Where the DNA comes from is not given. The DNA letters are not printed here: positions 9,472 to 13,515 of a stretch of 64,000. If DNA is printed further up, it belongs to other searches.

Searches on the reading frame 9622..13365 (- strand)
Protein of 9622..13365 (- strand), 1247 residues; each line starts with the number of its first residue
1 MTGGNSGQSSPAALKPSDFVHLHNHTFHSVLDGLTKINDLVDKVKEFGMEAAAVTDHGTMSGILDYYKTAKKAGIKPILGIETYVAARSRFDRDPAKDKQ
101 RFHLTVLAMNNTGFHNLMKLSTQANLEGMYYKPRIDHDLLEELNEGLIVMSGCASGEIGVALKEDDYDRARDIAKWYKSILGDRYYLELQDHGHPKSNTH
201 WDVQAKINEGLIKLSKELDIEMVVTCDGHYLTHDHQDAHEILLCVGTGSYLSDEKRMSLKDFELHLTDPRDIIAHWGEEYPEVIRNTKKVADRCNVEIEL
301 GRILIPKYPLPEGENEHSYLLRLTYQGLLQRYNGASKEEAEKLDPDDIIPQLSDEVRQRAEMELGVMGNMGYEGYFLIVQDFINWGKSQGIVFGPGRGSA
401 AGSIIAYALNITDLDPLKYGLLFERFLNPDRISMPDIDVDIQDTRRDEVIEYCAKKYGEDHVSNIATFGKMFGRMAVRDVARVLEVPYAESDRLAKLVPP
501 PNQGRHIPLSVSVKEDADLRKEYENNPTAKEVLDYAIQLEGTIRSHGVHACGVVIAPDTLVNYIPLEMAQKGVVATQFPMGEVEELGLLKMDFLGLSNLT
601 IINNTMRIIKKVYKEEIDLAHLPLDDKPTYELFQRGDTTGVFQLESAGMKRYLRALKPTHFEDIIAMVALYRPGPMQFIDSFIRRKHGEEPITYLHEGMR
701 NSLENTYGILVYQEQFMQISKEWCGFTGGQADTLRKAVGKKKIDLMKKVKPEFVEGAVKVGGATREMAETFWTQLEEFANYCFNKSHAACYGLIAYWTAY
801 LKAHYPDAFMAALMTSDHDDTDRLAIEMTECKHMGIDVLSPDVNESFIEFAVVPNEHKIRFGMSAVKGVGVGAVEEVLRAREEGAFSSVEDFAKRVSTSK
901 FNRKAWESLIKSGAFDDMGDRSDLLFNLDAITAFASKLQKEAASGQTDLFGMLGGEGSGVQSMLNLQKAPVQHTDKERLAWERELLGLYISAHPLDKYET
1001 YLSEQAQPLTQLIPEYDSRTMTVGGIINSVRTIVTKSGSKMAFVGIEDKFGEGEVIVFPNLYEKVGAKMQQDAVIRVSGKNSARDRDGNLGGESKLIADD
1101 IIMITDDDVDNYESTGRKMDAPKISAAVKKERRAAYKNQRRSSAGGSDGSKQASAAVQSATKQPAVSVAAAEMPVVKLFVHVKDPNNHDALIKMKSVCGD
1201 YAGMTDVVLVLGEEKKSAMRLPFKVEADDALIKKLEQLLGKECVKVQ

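Call 13: find_encoding_contigs(protein=window:9622-13365:-, flank=10000, max_places=1)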
Protein window:9622-13365:- (1247 aa): 1 contig read that carries it; 1 place shown.
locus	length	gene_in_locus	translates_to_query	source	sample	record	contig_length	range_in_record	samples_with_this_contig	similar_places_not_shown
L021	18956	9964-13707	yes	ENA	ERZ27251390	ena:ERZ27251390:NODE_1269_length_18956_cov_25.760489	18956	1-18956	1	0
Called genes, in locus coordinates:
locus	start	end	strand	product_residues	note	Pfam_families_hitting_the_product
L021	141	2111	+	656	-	PF00270:DEAD (faint), PF04851:ResIII, PF17757:UvrB_inter, PF27431:UvrB_3rd, PF00271:Helicase_C, PF12344:UvrB, PF02151:UVR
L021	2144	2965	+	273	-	-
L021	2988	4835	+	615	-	-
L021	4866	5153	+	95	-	PF02686:GatC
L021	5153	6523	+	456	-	PF01425:Amidase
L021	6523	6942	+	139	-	-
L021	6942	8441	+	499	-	PF02934:GatB_N, PF02637:GatB_Yqey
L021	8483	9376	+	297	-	PF00483:NTP_transferase, PF12804:NTP_transf_3 (weak)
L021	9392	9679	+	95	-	-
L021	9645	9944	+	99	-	PF18910:DUF5665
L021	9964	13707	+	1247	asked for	PF02811:PHP, PF07733:DNA_pol3_alpha, PF17657:DNA_pol3_finger, PF14579:HHH_6, PF01336:tRNA_anti-codon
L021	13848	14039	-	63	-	-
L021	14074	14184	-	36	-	-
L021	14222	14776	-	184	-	PF00588:SpoU_methylase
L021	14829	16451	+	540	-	PF00437:T2SSE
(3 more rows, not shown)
